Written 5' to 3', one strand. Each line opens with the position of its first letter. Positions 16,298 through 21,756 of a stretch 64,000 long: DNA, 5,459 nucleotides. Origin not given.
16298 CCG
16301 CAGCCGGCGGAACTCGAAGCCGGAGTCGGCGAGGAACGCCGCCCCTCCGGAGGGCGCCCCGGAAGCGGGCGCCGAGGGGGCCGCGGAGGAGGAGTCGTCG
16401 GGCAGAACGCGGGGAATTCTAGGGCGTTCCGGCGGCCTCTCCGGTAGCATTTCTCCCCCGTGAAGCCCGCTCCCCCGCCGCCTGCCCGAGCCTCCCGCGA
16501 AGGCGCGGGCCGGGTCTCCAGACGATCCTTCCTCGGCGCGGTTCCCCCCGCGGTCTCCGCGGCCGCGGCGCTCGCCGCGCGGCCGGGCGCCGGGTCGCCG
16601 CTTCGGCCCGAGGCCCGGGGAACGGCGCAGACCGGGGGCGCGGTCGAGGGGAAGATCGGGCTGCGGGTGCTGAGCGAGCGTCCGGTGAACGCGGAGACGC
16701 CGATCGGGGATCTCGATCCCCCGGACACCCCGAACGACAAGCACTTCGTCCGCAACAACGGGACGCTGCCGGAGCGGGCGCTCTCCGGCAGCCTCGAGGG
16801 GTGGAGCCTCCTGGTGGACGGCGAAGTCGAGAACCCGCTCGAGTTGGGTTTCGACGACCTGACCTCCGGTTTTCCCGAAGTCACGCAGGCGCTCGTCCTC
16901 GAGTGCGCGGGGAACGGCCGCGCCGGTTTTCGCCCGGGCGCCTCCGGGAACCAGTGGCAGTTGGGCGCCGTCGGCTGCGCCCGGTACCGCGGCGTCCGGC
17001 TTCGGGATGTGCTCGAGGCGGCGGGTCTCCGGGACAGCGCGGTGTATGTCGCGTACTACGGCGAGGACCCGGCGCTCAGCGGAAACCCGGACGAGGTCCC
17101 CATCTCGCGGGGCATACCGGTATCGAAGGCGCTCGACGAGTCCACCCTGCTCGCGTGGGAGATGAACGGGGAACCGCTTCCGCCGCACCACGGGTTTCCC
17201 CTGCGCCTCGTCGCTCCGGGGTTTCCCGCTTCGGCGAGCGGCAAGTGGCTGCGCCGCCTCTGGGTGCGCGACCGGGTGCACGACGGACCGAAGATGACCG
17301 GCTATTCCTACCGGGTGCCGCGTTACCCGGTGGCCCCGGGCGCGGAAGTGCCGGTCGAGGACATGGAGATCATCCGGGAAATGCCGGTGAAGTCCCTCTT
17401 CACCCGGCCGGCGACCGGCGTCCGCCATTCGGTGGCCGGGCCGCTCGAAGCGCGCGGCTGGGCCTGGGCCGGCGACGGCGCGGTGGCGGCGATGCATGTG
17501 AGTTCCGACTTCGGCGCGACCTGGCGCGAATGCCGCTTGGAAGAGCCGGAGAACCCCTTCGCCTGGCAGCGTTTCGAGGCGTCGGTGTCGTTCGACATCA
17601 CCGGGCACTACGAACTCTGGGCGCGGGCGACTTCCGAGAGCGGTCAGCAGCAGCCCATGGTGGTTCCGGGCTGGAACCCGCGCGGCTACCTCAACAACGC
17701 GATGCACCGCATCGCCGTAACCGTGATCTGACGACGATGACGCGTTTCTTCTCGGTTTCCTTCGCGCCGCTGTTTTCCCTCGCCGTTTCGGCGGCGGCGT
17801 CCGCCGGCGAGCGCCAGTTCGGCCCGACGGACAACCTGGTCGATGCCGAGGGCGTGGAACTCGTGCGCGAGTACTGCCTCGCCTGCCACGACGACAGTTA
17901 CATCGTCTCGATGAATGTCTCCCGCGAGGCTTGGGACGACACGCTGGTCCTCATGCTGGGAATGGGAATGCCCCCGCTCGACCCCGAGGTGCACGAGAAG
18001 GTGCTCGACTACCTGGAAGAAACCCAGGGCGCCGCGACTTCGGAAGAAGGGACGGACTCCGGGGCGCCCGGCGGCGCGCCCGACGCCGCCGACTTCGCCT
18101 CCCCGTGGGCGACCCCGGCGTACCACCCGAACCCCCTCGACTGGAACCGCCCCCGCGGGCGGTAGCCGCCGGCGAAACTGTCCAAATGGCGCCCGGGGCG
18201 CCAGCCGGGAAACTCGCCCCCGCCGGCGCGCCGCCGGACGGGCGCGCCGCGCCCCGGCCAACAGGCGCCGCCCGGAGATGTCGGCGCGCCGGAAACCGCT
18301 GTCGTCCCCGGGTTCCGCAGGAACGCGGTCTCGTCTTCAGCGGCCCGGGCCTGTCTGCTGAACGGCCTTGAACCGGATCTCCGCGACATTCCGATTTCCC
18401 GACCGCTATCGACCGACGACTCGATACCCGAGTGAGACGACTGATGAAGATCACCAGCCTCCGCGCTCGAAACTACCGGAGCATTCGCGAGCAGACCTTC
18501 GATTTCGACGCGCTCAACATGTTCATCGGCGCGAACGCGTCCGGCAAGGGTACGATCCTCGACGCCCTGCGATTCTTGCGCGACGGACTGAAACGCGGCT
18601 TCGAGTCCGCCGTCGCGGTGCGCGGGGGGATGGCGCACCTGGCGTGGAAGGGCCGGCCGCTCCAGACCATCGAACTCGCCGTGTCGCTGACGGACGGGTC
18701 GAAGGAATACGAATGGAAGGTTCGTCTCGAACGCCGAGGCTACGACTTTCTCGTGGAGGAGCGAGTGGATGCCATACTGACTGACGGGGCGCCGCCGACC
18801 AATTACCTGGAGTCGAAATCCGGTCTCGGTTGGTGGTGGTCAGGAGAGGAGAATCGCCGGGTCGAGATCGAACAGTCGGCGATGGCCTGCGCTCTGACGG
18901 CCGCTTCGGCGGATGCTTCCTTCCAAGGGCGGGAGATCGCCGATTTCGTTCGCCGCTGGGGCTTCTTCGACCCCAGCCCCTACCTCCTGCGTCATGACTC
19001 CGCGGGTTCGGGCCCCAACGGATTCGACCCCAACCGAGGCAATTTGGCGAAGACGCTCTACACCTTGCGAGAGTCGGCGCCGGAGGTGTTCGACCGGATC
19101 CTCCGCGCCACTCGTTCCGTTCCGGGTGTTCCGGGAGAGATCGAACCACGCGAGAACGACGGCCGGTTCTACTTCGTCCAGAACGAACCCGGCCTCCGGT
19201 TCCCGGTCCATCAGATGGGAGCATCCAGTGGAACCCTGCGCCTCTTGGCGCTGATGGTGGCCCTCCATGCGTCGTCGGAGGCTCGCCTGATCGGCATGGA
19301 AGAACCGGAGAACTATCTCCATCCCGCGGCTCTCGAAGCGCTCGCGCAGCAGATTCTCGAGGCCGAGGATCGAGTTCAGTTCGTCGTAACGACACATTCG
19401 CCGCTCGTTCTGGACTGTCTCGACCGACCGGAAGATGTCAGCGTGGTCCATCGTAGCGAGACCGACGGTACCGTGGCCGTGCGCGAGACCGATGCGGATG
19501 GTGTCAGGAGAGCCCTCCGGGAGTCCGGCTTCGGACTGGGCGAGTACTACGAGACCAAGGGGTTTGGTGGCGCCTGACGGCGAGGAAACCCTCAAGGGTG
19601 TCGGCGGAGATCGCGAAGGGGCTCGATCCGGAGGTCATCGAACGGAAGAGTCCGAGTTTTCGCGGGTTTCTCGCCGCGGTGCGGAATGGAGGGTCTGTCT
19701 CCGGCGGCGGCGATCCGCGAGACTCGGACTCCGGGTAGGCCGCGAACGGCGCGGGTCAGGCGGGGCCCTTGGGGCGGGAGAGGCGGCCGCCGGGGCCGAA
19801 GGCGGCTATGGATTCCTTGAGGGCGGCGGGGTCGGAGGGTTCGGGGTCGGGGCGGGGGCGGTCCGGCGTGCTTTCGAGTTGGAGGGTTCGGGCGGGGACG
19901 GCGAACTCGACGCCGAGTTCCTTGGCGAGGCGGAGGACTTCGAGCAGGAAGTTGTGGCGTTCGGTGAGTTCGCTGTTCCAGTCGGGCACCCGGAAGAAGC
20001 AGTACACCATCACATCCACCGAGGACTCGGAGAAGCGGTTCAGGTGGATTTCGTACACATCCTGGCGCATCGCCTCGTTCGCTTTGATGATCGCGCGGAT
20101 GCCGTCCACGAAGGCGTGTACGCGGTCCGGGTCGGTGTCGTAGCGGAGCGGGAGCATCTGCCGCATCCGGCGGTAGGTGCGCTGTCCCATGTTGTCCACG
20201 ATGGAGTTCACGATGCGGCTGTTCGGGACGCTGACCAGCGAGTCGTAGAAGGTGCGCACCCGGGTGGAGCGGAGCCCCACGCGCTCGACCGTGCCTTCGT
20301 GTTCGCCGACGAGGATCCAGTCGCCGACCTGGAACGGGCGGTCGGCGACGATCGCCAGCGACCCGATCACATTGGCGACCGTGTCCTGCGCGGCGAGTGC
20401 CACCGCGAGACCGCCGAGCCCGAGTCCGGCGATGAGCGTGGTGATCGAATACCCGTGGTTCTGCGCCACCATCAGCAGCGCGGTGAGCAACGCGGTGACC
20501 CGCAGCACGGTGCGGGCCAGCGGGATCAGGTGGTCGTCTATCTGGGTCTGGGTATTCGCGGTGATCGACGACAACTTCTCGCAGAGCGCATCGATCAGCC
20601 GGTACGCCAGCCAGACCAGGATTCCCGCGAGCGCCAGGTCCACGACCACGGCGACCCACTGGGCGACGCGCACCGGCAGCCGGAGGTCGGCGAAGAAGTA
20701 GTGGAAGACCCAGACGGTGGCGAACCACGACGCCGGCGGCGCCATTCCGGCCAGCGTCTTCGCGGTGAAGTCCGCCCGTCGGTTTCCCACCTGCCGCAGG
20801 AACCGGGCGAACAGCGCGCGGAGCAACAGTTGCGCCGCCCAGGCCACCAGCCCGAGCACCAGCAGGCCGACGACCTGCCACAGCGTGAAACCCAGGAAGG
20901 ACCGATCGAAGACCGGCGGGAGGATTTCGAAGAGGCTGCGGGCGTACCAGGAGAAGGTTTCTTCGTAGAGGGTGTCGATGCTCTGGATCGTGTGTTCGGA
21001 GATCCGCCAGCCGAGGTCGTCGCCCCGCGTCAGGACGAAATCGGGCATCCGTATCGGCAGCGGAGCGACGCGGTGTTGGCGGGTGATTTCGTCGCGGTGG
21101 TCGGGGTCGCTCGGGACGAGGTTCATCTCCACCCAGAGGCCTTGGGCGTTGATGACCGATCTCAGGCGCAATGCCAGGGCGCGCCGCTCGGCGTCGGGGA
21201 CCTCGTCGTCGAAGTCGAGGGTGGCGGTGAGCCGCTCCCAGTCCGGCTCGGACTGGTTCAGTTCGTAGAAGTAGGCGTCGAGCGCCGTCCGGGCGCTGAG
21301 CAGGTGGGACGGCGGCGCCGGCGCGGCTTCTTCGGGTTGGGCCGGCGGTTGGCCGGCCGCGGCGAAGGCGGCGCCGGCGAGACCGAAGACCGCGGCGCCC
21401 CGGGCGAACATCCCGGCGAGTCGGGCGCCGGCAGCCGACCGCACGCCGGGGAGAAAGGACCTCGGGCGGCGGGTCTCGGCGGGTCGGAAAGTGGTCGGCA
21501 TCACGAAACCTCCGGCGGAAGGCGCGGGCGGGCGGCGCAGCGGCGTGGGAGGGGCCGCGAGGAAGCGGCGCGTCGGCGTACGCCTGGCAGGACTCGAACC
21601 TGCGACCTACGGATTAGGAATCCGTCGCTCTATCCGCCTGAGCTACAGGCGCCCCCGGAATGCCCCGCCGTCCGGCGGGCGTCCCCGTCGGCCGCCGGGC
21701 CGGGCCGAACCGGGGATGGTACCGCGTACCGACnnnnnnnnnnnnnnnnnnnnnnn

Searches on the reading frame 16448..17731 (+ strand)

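Call 39: search_protein_families(library=pfam, proteins=[window:16448-17731:+], max_evalue=0.001)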
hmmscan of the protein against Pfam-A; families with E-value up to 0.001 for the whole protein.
window:16448-17731:+ (427 aa): 2 families
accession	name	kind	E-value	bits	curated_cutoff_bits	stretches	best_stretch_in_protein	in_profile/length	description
PF00174.25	Oxidored_molyb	-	1.7e-51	174.6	24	1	116-280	9-167/169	Oxidoreductase molybdopterin binding domain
PF03404.22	Mo-co_dimer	-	2.8e-17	63.5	22.7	1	308-426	3-137/138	Mo-co oxidoreductase dimerisation domain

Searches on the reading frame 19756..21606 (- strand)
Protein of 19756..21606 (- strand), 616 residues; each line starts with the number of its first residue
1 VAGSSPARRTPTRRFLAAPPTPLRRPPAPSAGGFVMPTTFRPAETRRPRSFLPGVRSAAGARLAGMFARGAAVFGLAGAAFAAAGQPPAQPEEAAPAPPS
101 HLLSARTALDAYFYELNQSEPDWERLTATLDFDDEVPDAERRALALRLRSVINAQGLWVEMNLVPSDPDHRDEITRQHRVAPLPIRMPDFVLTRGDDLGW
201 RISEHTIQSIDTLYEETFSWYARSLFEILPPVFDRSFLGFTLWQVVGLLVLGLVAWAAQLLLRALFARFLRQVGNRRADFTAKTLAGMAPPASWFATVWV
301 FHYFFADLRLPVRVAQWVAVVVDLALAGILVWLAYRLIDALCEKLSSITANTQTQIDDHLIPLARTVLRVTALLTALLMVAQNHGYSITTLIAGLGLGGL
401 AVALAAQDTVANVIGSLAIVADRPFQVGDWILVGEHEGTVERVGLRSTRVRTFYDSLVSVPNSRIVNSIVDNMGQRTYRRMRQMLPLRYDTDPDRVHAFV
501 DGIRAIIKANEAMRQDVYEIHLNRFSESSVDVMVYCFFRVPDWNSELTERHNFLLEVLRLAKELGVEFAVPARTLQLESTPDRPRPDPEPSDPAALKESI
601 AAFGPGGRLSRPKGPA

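Call 39: search_protein_families(library=pfam, proteins=[window:19756-21606:-], max_evalue=0.001)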
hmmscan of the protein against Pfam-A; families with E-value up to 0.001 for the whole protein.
window:19756-21606:- (616 aa): 2 families
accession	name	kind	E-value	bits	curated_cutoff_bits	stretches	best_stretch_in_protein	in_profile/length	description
PF00924.24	MS_channel_2nd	-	3.1e-21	75.7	20.2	1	408-473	1-66/68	Mechanosensitive ion channel, beta-domain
PF21088.3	MS_channel_1st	-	2e-07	31.3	23.1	1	366-407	1-42/42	Mechanosensitive ion channel, transmembrane helices 2/3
